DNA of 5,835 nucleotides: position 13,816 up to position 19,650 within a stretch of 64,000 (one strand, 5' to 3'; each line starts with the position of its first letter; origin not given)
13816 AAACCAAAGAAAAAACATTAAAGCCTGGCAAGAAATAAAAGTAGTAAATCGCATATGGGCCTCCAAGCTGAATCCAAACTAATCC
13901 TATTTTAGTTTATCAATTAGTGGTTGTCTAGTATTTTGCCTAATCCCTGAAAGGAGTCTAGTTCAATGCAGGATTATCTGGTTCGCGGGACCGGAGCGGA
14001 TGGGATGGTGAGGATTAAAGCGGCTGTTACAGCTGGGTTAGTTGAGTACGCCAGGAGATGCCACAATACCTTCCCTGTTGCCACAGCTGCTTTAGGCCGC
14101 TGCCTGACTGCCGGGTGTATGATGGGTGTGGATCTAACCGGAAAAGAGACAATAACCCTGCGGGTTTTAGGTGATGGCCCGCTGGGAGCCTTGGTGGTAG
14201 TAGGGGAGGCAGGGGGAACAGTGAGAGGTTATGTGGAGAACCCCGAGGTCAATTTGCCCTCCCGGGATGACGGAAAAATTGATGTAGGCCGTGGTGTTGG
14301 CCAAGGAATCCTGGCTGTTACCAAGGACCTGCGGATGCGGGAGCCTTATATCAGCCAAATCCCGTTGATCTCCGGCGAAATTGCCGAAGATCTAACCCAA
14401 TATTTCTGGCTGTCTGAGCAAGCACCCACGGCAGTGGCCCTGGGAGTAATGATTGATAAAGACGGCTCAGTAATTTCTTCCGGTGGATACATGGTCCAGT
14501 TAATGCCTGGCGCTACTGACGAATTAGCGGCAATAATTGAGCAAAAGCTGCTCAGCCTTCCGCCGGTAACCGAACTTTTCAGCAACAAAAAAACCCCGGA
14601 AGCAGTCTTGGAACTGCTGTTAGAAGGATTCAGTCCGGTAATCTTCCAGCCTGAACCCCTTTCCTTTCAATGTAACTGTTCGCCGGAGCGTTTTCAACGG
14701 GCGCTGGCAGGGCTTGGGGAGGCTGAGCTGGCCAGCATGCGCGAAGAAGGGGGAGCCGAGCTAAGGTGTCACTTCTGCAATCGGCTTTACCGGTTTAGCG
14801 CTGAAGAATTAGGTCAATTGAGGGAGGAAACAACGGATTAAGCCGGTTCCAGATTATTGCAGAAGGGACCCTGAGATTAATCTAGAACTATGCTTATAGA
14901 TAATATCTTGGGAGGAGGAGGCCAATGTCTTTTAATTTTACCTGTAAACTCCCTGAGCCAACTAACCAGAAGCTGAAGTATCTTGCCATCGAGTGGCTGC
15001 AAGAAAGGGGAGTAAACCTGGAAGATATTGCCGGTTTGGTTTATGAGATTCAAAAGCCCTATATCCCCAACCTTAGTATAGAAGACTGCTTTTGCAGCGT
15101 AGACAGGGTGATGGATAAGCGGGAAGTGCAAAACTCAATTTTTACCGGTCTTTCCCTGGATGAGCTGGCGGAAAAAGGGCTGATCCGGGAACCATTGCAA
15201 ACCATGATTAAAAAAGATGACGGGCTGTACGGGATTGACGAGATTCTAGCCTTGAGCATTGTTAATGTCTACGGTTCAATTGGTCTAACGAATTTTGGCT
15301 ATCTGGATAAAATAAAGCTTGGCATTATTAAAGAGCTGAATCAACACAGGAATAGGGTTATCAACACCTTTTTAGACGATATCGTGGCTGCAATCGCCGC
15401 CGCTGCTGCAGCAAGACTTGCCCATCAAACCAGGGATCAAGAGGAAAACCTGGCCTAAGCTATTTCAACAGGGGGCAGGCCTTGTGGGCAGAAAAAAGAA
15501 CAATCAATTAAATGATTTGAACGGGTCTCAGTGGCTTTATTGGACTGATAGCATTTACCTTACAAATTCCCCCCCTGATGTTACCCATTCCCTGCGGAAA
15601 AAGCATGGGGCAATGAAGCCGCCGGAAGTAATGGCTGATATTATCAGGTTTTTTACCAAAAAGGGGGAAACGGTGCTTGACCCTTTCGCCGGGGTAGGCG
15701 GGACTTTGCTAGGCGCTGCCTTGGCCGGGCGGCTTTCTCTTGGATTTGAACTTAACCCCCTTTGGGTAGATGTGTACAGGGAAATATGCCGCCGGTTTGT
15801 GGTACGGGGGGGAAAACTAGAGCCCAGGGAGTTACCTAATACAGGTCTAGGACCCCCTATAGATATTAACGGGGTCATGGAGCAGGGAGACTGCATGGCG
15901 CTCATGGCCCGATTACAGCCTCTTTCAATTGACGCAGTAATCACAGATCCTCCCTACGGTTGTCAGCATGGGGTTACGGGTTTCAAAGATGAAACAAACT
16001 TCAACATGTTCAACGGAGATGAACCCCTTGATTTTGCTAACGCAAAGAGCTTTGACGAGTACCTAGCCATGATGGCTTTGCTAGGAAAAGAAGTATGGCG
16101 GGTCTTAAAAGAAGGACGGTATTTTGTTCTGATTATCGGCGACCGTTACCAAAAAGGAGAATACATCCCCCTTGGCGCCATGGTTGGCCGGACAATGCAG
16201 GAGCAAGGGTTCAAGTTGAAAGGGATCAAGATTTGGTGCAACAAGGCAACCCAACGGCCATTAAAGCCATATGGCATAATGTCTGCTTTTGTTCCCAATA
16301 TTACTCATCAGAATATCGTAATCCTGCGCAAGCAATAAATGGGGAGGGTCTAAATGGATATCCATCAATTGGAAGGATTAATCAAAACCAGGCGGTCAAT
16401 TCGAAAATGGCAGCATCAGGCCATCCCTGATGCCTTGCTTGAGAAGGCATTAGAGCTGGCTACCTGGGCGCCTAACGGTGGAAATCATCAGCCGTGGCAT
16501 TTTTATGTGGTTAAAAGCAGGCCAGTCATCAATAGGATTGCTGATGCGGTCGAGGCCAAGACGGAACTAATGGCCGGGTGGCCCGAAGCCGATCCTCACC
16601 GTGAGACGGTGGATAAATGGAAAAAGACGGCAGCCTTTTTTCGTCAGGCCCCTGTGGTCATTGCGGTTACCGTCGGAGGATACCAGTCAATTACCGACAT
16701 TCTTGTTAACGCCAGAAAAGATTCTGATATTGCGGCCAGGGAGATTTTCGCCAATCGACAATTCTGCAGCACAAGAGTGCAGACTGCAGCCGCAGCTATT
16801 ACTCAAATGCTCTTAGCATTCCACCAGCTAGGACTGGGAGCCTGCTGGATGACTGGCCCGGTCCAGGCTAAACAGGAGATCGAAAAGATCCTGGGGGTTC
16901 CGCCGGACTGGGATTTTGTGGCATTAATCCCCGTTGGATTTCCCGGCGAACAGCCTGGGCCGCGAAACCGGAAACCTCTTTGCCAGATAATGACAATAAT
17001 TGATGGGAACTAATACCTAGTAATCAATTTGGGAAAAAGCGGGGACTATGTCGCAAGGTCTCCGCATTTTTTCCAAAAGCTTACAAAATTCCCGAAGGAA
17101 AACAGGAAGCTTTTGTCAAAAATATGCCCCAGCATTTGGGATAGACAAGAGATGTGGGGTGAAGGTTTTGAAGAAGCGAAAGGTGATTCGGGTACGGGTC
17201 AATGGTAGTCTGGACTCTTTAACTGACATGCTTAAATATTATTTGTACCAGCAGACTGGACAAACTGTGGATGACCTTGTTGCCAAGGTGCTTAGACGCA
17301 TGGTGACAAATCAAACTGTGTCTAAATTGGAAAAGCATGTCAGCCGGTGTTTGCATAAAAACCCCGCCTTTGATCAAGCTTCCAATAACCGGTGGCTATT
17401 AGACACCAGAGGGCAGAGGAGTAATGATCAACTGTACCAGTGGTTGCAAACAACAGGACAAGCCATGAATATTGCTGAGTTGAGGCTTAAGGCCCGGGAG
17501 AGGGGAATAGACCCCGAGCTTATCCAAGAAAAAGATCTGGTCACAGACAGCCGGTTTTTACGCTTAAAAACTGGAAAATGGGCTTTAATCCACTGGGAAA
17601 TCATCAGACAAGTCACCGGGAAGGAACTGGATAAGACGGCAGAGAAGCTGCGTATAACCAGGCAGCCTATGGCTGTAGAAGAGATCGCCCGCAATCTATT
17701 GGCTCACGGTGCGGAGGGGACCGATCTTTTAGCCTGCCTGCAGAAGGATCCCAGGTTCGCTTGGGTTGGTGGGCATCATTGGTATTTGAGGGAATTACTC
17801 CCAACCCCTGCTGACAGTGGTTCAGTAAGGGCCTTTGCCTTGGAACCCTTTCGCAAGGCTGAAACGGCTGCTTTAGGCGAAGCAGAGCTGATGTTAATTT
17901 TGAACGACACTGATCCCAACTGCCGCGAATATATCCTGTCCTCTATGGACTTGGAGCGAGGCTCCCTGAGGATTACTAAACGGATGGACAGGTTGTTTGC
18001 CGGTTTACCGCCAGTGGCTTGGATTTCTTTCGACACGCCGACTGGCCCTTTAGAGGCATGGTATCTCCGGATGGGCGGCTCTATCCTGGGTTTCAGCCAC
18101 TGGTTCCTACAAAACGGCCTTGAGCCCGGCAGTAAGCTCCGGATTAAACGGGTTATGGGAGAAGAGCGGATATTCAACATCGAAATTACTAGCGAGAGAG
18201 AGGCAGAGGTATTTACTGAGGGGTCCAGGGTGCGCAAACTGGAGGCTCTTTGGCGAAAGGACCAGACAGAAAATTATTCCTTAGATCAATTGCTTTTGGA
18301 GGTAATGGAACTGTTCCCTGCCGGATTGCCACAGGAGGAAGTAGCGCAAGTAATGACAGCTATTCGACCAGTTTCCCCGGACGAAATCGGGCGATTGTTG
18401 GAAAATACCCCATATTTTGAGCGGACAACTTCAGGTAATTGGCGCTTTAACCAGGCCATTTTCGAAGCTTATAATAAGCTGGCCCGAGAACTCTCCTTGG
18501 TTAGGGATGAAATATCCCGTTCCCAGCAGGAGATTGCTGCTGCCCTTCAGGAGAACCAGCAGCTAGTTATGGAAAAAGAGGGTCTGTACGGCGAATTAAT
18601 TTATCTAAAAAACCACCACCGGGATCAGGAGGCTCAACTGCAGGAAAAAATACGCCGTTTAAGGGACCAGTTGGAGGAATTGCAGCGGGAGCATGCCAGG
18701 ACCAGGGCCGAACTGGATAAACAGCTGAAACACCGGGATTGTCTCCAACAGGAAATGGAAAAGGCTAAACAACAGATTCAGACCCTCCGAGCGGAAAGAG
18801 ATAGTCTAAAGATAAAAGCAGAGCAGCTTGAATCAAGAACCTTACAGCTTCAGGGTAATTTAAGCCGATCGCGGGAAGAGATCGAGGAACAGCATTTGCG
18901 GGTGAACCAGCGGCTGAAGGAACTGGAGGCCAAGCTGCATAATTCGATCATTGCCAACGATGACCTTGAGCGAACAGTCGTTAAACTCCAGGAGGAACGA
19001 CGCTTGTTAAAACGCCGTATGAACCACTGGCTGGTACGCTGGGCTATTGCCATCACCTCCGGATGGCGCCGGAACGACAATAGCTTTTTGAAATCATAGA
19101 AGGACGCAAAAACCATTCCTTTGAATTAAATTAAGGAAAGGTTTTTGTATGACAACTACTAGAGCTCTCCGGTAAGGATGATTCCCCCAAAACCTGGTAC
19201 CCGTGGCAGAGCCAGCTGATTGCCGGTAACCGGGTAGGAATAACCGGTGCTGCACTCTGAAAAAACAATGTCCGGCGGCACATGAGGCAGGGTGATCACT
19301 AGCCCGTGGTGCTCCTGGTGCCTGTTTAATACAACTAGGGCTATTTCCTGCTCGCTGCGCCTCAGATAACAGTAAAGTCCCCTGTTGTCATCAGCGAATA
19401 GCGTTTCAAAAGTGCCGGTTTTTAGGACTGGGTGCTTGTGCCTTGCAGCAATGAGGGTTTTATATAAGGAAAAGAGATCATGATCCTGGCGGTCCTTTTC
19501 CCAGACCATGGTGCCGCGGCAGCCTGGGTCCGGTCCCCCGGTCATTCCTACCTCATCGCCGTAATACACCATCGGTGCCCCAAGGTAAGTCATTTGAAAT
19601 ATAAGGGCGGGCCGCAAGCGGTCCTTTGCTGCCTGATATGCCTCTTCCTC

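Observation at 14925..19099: Orphan permuted DNA methyltransferase + nitroreductase + multi-HARE-HTH coiled-coil protein: candidate DNA-modification-sensing module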

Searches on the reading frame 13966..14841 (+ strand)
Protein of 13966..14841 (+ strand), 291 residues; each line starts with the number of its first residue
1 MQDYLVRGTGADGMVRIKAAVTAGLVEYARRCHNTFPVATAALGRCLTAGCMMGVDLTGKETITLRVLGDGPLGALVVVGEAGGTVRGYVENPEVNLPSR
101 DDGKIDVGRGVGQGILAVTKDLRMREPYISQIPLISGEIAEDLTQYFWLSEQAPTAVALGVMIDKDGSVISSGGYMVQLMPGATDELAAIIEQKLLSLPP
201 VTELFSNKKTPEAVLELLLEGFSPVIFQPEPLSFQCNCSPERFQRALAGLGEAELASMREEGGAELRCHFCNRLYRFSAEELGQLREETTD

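Call 3: search_protein_families(library=pfam, proteins=[window:13966-14841:+], max_evalue=0.01)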
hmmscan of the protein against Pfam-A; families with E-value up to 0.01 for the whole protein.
window:13966-14841:+ (291 aa): 1 family
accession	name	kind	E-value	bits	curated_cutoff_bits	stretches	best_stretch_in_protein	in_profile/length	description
PF01430.24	HSP33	-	4.3e-91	305.6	21.4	1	3-278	1-273/273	Hsp33 protein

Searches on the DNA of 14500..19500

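Call 72: search_rna_families(source=window, start=14500, end=19500, threshold=evalue, max_evalue=1)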
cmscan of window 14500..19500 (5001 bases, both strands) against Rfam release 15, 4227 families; matches with E-value up to 1: 2.
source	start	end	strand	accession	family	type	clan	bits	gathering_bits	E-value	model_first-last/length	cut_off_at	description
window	17015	17094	+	RF01045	mir-544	Gene; miRNA;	-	23.7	66.5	0.37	1-84/84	no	mir-544 microRNA precursor family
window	16996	17083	+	RF02621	BSnc120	Gene; sRNA;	-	21.5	114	0.23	1-88/88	no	Brucella sRNA 120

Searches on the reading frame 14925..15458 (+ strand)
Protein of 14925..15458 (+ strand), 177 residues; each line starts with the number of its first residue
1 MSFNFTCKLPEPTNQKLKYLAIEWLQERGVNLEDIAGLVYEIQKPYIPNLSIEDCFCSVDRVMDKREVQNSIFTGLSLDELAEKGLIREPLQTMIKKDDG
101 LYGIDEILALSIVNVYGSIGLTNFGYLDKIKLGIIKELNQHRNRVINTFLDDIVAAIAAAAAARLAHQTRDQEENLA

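Call 3: search_protein_families(library=pfam, proteins=[window:14925-15458:+], max_evalue=0.01)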
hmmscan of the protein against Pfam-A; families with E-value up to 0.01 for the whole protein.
window:14925-15458:+ (177 aa): 1 family
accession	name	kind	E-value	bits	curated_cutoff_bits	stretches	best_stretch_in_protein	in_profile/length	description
PF04608.18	PgpA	-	8e-22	78.1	28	1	28-167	8-141/141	Phosphatidylglycerophosphatase A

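Call 4: search_protein_families(library=ncbifam, proteins=[window:14925-15458:+], max_evalue=0.01)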
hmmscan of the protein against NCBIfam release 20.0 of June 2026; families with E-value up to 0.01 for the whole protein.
window:14925-15458:+ (177 aa): 2 families
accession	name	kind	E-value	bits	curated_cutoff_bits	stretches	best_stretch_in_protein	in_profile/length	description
TIGR03161.1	ribazole_CobZ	equivalog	2.9e-13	50.3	152.5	1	24-165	4-138/140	alpha-ribazole phosphatase CobZ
NF038002.1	bifunc_CbiS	equivalog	5.3e-08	32.6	250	1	57-164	233-334/335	bifunctional adenosylcobinamide hydrolase/alpha-ribazole phosphatase CbiS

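Call 47: search_protein_families(library=padloc, proteins=[window:14925-15458:+], max_evalue=0.01)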
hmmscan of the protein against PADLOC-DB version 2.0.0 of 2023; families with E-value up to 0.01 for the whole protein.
window:14925-15458:+ (177 aa): 0 families
